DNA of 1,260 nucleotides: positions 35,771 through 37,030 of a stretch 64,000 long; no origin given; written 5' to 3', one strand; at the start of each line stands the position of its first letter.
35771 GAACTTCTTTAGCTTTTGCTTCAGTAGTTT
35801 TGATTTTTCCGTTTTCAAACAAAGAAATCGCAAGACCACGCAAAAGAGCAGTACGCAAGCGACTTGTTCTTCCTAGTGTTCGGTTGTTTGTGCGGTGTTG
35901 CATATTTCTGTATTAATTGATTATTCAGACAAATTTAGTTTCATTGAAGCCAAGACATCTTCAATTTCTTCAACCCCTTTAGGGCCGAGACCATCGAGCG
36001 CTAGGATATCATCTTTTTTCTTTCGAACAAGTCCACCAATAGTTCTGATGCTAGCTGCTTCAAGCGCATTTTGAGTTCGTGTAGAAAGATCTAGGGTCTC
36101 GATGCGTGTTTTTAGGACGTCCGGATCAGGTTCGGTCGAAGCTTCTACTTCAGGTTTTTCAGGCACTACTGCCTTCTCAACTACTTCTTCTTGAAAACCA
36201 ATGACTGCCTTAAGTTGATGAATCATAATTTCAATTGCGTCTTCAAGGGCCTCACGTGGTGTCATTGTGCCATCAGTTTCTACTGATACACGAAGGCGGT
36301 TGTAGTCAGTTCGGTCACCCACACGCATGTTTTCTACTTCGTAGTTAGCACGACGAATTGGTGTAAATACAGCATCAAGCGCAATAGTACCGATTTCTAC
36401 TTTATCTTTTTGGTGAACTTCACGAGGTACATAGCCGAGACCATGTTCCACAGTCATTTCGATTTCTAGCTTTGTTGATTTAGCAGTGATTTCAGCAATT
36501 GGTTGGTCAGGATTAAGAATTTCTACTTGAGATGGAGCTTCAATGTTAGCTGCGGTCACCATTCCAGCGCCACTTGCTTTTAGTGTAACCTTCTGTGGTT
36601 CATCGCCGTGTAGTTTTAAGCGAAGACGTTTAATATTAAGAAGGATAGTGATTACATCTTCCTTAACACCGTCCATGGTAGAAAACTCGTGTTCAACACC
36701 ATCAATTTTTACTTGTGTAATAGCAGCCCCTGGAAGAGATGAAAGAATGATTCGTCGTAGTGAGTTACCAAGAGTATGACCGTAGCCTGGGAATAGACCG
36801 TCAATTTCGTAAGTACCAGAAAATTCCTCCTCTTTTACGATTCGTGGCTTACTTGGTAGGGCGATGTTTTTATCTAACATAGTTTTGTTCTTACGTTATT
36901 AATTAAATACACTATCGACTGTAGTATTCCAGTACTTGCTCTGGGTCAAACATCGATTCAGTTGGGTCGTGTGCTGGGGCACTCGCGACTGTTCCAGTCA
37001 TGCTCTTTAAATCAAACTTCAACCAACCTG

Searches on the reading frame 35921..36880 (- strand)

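Call 48: search_protein_families(library=pfam, proteins=[window:35921-36880:-], max_evalue=0.01)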
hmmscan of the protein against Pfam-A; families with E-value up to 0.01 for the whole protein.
window:35921-36880:- (319 aa): 4 families
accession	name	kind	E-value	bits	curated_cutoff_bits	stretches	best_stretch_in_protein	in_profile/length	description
PF01000.31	RNA_pol_A_bac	-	9e-32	110.2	33.9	1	57-173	1-119/119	RNA polymerase Rpb3/RpoA insert domain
PF01193.29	RNA_pol_L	-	1.8e-23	82.5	24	1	30-223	4-74/74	RNA polymerase Rpb3/Rpb11 dimerisation domain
PF03118.21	RNA_pol_A_CTD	-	8.1e-15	54.7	23.8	1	251-311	6-66/67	Bacterial RNA polymerase, alpha chain C terminal domain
PF13656.11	RNA_pol_L_2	-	1.3e-05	25.3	27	0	194-226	40-72/75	RNA polymerase Rpb3/Rpb11 dimerisation domain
